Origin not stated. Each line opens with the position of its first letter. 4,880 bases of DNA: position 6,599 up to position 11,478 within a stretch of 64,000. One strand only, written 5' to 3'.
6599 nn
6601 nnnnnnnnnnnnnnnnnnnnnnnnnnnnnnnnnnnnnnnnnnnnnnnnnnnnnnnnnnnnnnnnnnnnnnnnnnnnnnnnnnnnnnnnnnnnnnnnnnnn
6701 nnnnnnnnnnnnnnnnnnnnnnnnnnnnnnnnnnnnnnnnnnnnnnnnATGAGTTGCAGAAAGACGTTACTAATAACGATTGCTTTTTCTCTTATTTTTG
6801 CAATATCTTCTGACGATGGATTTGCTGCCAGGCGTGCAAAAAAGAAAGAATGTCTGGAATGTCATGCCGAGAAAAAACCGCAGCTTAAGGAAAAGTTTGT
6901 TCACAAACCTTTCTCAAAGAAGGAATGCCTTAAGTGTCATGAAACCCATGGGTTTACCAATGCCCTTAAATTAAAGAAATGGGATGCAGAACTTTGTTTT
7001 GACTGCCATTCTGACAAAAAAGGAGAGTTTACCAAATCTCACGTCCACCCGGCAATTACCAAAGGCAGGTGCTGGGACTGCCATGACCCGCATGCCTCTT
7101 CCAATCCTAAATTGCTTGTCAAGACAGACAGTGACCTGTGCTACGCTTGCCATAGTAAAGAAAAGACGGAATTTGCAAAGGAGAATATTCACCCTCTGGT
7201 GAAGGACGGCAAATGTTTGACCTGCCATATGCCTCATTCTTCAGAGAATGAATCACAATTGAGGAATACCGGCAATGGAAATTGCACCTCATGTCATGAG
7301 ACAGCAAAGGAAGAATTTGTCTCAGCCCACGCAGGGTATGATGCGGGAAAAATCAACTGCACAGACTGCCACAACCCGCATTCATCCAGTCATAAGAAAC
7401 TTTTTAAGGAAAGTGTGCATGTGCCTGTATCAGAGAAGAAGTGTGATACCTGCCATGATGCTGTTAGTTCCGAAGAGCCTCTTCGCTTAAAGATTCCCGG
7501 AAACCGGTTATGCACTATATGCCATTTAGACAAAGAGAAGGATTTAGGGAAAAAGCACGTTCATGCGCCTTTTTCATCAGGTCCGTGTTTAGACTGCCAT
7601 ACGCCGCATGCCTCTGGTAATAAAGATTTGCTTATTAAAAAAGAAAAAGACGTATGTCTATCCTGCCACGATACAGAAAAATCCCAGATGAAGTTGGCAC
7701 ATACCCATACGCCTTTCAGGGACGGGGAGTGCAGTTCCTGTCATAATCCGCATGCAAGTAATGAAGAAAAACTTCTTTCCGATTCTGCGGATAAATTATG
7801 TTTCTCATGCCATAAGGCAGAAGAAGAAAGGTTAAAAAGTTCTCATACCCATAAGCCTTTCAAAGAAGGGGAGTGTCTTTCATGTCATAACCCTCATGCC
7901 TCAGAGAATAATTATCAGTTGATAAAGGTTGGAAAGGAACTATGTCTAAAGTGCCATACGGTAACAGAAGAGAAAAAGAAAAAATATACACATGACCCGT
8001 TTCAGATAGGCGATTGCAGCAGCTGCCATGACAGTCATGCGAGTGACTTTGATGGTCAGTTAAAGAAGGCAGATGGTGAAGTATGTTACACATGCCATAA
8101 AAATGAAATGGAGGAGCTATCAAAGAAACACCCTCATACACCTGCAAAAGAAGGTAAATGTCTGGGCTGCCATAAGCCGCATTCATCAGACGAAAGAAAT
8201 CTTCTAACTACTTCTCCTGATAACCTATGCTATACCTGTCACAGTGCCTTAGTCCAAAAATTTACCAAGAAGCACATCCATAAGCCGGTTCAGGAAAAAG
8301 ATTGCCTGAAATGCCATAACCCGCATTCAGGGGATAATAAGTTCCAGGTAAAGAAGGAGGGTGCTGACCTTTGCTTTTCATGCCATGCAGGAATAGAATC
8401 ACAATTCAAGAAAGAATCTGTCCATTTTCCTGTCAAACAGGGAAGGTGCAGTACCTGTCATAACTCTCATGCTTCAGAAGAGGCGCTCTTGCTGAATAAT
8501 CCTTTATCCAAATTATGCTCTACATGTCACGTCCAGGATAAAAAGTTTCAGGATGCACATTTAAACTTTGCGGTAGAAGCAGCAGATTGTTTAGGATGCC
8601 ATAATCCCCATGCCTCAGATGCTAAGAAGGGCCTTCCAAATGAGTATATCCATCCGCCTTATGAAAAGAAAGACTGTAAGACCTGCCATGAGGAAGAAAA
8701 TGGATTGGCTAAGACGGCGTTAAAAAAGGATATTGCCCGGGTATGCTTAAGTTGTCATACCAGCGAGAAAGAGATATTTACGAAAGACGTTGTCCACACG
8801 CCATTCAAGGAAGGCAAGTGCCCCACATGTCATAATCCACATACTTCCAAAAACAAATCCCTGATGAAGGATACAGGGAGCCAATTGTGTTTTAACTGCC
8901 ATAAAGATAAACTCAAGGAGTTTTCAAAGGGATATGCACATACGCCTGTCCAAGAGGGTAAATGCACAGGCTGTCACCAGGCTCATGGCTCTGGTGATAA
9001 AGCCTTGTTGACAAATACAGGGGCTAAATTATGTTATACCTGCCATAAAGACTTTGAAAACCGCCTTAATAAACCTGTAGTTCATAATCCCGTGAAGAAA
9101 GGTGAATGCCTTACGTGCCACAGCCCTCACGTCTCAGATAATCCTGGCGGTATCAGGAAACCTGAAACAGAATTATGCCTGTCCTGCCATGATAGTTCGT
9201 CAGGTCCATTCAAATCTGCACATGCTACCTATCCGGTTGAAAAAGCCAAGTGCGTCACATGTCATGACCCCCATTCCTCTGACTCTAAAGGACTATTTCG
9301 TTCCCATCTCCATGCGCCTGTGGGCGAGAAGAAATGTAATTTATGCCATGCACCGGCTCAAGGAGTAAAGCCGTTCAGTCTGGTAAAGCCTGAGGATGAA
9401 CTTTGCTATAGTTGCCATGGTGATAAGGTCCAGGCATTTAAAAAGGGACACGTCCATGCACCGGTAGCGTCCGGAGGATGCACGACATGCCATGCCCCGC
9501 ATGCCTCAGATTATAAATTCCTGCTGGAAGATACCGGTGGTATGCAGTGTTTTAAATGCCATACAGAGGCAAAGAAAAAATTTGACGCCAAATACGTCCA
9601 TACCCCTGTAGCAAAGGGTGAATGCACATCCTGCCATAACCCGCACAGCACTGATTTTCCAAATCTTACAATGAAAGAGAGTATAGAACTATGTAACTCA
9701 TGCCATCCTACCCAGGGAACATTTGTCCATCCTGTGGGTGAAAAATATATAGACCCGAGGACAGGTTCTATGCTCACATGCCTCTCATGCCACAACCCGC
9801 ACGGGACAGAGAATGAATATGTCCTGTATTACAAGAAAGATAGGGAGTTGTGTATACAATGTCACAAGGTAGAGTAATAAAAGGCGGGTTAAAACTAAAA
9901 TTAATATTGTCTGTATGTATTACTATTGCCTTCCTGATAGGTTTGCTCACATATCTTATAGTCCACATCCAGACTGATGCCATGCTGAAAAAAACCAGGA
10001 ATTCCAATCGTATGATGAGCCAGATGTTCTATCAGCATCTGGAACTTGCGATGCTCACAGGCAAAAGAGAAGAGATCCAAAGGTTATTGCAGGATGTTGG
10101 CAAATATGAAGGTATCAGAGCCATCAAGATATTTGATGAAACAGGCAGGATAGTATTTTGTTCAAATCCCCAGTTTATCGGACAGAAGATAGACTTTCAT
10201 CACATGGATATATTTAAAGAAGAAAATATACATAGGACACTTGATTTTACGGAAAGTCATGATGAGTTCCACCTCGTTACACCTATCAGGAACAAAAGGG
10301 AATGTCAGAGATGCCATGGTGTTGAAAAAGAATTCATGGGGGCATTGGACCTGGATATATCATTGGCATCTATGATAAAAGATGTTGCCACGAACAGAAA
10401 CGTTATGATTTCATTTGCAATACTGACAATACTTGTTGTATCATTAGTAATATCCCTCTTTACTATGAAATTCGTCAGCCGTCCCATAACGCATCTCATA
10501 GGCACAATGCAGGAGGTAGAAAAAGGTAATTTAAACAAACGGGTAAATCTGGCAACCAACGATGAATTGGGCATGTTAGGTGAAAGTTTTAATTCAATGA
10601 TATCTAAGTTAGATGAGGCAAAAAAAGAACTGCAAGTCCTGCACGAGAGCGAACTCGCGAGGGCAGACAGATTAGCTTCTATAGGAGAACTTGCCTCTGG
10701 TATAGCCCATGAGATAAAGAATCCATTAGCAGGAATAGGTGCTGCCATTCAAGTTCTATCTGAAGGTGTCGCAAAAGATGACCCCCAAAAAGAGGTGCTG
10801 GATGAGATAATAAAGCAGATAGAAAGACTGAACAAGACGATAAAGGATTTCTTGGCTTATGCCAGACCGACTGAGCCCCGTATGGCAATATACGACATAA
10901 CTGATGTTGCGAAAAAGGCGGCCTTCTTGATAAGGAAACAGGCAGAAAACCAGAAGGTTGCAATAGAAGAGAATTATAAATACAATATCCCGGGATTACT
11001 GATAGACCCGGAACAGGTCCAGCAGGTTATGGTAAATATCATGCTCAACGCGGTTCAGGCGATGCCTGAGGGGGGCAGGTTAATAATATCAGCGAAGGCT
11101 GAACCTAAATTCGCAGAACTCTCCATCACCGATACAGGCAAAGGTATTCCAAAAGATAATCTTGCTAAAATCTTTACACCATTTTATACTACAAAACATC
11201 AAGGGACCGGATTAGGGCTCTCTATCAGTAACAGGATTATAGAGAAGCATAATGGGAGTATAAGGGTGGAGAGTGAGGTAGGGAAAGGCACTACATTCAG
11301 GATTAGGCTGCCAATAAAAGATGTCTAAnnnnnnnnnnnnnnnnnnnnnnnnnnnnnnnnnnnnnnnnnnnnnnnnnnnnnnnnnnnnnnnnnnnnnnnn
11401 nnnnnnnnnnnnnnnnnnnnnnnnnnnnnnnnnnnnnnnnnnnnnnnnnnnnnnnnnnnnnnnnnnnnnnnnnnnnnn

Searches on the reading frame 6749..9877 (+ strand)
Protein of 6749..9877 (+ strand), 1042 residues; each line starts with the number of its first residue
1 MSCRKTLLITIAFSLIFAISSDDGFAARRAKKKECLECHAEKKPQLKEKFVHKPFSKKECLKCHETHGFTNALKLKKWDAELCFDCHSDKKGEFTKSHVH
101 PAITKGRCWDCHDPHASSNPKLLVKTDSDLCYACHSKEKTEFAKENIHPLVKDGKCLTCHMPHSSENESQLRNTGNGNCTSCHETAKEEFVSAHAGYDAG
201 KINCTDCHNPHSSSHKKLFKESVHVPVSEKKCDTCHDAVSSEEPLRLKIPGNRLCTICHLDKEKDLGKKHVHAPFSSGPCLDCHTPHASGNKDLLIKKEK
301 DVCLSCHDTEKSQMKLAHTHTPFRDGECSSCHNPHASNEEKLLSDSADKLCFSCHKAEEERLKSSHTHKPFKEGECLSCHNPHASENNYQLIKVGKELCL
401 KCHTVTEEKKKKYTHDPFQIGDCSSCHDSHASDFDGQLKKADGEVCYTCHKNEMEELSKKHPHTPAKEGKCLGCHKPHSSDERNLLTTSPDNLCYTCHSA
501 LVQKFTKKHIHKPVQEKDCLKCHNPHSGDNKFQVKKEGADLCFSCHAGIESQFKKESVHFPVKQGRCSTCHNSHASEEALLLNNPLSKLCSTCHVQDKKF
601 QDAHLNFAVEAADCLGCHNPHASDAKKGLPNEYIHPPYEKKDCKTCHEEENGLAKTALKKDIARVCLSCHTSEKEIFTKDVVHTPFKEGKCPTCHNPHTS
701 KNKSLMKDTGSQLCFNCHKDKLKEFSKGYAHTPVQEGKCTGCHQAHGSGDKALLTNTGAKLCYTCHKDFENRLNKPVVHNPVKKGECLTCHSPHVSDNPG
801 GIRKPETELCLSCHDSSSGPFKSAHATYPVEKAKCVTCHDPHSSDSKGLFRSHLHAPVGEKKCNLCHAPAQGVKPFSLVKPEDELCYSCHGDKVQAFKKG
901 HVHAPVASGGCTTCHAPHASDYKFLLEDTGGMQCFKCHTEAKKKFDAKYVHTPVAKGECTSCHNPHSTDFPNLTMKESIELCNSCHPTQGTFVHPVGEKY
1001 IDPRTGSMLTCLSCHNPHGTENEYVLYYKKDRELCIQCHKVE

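Call 60: search_protein_families(library=pfam, proteins=[window:6749-9877:+], max_evalue=0.0001)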
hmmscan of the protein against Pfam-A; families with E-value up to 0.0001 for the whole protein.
window:6749-9877:+ (1042 aa): 6 families
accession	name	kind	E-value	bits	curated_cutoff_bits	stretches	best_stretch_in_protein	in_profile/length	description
PF09699.15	Paired_CXXCH_1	-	1.6e-244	789.9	20.6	21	511-547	1-37/41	Doubled CXXCH motif (Paired_CXXCH_1)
PF14522.11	Cytochrome_C7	-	8e-40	134.9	24.8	0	199-259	10-66/67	Cytochrome c7 and related cytochrome c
PF14537.11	Cytochrom_c3_2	-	1.6e-35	121.9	25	0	910-986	8-78/79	Cytochrome c3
PF22113.1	Mtrc-MtrF_II-IV_dom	-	3.8e-28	98.6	30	1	493-622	8-130/176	Outer membrane cytochrome MtrC/MtrF-like, domains II/IV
PF02085.21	Cytochrom_CIII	-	3.4e-21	75.9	22.9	0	633-718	23-101/101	Class III cytochrome C family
PF22678.1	Cytochrom_c_NrfB-like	-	2e-20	73.5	27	0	396-432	33-70/89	Cytochrome c-type protein NrfB-like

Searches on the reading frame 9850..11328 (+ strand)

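Call 60: search_protein_families(library=pfam, proteins=[window:9850-11328:+], max_evalue=0.0001)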
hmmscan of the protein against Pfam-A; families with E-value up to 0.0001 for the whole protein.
window:9850-11328:+ (492 aa): 5 families
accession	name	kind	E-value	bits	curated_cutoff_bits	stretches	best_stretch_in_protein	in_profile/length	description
PF02518.31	HATPase_c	-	1.9e-30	106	26.4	1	386-490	2-110/111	Histidine kinase-, DNA gyrase B-, and HSP90-like ATPase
PF00512.31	HisKA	-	1.6e-16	60.5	26.9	1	279-341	3-64/66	His Kinase A (phospho-acceptor) domain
PF00672.30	HAMP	-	2.3e-13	50.6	25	1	205-255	2-52/53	HAMP domain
PF21563.3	Mcp40H-20_sensor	-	2.2e-08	34.8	27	1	64-172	7-111/112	Methyl-accepting chemotaxis sensory transducer, class 40H, sensor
PF09984.15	sCache_4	-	5.6e-08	33.1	22.1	1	64-172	26-134/145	Single cache domain 4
